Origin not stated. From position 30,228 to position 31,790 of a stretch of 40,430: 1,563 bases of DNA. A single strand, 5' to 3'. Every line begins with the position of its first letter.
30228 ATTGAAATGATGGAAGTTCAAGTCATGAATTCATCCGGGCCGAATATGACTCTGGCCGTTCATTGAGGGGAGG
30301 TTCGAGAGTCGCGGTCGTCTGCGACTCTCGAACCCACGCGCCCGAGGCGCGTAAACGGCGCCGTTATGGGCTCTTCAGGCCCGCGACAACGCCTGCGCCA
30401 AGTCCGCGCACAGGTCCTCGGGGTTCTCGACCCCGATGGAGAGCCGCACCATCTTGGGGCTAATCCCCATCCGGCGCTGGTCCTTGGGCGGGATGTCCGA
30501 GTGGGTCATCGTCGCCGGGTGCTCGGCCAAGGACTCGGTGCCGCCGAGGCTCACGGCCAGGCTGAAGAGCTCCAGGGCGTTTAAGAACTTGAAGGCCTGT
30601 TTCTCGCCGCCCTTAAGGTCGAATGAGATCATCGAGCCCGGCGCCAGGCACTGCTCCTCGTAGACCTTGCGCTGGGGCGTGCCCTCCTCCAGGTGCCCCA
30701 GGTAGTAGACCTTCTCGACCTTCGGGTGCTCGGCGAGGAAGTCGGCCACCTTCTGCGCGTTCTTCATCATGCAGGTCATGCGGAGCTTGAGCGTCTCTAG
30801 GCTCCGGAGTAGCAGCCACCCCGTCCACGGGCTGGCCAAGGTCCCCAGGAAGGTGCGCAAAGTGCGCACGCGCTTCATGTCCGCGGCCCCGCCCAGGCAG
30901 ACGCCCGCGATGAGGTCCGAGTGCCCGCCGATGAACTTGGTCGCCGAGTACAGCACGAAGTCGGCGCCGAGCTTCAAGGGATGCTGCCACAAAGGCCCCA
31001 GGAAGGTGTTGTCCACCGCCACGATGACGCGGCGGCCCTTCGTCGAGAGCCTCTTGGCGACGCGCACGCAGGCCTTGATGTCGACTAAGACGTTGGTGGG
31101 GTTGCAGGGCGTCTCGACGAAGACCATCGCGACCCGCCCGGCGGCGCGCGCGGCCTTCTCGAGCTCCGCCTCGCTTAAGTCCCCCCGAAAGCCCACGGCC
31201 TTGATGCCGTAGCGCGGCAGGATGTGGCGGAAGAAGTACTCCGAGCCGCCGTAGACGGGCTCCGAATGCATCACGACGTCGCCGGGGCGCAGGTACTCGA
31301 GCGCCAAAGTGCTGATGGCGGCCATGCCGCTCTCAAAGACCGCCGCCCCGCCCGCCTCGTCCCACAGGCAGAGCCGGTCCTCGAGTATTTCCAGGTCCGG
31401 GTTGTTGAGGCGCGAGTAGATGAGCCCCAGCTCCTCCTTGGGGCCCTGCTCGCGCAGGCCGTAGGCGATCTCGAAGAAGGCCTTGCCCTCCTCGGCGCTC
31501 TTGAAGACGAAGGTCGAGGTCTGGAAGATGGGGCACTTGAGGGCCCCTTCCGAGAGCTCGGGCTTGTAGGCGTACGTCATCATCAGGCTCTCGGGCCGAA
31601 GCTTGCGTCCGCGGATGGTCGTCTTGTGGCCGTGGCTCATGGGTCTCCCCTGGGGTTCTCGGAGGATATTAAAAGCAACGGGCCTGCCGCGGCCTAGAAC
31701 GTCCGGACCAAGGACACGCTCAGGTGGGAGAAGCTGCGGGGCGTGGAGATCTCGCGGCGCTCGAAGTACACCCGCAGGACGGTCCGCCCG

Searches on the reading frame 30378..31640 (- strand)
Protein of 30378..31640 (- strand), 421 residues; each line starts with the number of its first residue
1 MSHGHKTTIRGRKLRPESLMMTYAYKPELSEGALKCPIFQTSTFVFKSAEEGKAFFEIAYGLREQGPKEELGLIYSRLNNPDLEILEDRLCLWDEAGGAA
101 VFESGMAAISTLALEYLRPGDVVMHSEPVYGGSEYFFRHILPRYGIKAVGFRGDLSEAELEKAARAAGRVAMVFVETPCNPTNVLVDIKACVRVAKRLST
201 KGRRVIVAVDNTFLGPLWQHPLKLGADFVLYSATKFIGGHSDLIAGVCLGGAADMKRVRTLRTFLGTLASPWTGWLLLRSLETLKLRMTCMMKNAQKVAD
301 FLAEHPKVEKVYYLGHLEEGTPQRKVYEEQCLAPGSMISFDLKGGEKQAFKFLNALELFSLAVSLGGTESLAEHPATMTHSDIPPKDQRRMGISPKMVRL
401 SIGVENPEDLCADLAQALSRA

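Call 6: search_protein_families(library=pfam, proteins=[window:30378-31640:-], max_evalue=0.01)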
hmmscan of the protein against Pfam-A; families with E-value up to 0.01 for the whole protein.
window:30378-31640:- (421 aa): 2 families
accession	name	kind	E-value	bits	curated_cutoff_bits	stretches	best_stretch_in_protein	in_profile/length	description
PF01053.26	Cys_Met_Meta_PP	-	1.2e-108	363.5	27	1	26-418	10-380/381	Cys/Met metabolism PLP-dependent enzyme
PF00155.27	Aminotran_1_2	-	0.0031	17.2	19.7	1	99-213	68-188/361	Aminotransferase class I and II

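Call 7: search_protein_families(library=ncbifam, proteins=[window:30378-31640:-], max_evalue=0.01)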
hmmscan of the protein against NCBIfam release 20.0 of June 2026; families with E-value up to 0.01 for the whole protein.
window:30378-31640:- (421 aa): 48 families (the best 25 are shown)
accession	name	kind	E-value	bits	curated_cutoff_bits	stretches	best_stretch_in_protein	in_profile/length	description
NF005455.0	PRK07049.1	equivalog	1.1e-164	548.2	504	1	2-420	4-426/427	cystathionine gamma-synthase family protein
TIGR01328.1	met_gam_lyase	equivalog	4.6e-110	368.1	549.7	1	22-419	10-389/391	methionine gamma-lyase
NF005695.0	PRK07503.1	equivalog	4e-103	345.2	666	1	22-420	16-396/403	methionine gamma-lyase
NF005263.0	PRK06767.1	equivalog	6e-101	338.3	617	1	17-420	7-385/392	methionine gamma-lyase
NF004876.0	PRK06234.1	subfamily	4.2e-93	312.5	666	1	32-419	25-396/400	methionine gamma-lyase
NF006003.0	PRK08133.1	equivalog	1.5e-86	290.6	522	1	37-419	32-395/396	O-succinylhomoserine sulfhydrylase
TIGR01325.1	O_suc_HS_sulf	equivalog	2.1e-86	289.9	510.05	1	38-418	21-380/380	O-succinylhomoserine sulfhydrylase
TIGR01326.1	OAH_OAS_sulfhy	subfamily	1e-84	284.7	495.1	2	19-249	5-217/418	O-acetylhomoserine aminocarboxypropyltransferase/cysteine synthase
NF005871.0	PRK07811.1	equivalog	2.5e-84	283.1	513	1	24-420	21-388/389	cystathionine gamma-synthase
NF005696.0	PRK07504.1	equivalog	3.2e-83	279.7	675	1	37-420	31-395/397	O-succinylhomoserine sulfhydrylase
TIGR02080.1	O_succ_thio_ly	equivalog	2.4e-82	276.7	504.55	1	75-419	45-380/382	cystathionine gamma-synthase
NF006097.0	PRK08249.1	equivalog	4.9e-82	275.4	600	1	29-419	24-394/402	cystathionine gamma-synthase family protein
NF006347.0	PRK08574.1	equivalog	5.7e-81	272.2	477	1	70-419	42-383/385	cystathionine gamma-synthase family protein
NF005976.0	PRK08064.1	equivalog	5e-80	269.3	627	1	19-419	10-381/390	cystathionine beta-lyase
NF005810.0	PRK07671.1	equivalog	1.4e-78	264.6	594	1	27-418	14-376/377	bifunctional cystathionine gamma-lyase/homocysteine desulfhydrase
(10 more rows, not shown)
